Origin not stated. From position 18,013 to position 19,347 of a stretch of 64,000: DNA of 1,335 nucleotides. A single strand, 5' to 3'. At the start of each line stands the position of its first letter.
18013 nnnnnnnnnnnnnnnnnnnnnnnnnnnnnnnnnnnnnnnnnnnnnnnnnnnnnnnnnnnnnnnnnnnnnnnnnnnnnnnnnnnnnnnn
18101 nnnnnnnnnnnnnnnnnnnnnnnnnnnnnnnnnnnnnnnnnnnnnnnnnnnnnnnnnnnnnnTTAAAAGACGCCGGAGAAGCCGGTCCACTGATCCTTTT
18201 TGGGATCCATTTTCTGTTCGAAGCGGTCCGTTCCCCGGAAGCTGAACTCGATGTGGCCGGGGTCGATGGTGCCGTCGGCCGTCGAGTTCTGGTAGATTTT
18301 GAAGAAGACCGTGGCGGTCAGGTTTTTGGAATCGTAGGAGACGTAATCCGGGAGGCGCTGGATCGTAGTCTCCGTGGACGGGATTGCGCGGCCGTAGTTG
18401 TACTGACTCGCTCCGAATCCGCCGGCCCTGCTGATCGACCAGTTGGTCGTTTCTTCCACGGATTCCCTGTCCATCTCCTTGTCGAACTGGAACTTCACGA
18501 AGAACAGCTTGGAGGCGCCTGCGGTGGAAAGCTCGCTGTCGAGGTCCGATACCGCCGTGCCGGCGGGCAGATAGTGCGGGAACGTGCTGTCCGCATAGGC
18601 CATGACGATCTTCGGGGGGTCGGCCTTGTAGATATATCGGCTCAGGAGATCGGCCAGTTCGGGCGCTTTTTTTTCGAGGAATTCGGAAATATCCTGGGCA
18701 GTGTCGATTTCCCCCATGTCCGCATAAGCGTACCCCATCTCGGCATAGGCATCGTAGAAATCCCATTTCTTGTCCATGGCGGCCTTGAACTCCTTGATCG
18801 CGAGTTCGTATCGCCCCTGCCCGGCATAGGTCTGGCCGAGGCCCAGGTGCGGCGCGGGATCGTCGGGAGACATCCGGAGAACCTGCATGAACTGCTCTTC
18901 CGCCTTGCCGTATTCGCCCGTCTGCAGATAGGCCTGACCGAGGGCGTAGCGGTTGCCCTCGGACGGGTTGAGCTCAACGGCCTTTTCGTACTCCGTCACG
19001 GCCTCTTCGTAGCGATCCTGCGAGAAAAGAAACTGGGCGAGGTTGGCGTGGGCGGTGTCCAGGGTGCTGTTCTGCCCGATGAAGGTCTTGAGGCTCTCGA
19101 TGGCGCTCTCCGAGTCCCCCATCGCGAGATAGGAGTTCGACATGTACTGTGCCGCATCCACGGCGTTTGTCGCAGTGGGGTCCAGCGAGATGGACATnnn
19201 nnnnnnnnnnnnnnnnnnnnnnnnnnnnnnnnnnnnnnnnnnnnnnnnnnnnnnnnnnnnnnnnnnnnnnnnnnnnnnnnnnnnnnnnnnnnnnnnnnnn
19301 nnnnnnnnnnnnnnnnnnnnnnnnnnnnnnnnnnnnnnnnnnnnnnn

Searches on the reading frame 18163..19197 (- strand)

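Call 57: search_protein_families(library=pfam, max_evalue=0.00001, proteins=[window:18163-19197:-])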
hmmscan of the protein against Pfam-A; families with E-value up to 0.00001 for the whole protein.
window:18163-19197:- (344 aa): 17 families
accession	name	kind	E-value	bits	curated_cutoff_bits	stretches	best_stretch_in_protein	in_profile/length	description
PF13181.12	TPR_8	-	1.2e-23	81.6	25.7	0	49-79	3-33/34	Tetratricopeptide repeat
PF13414.12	TPR_11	-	2.4e-23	82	26.8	1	87-128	1-42/42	TPR repeat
PF07719.23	TPR_2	-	6e-23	79.5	27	1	49-79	3-33/34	Tetratricopeptide repeat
PF14559.12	TPR_19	-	1.2e-22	80.4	25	2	57-117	1-62/68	Tetratricopeptide repeat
PF00515.34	TPR_1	-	4.3e-22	77.4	27.8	1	49-79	3-33/34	Tetratricopeptide repeat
PF13432.12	TPR_16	-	2.3e-20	73.1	32.7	2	84-142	1-59/65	Tetratricopeptide repeat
PF13428.12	TPR_14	-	1.1e-17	63.2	23.5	0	83-122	4-43/44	Tetratricopeptide repeat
PF13431.12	TPR_17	-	6.4e-15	54.5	24.4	0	103-134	2-33/34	Tetratricopeptide repeat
PF13424.12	TPR_12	-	1.6e-14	54.3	30.1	1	48-110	5-75/77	Tetratricopeptide repeat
PF12895.13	ANAPC3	-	1.6e-10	41.6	27.2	0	10-72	20-81/82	Anaphase-promoting complex, cyclosome, subunit 3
PF07721.20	TPR_4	-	3.9e-10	39.8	27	0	49-71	3-25/26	Tetratricopeptide repeat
PF13176.12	TPR_7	-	7.6e-10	38.5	27.9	0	84-113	3-32/36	Tetratricopeptide repeat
PF13174.12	TPR_6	-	7.4e-09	36.1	26.3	0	15-41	2-28/33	Tetratricopeptide repeat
PF13371.12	TPR_9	-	1.2e-07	32.1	35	0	86-144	1-59/73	Tetratricopeptide repeat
PF13374.12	TPR_10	-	6.2e-07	29.7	27.5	0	52-76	7-31/42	Tetratricopeptide repeat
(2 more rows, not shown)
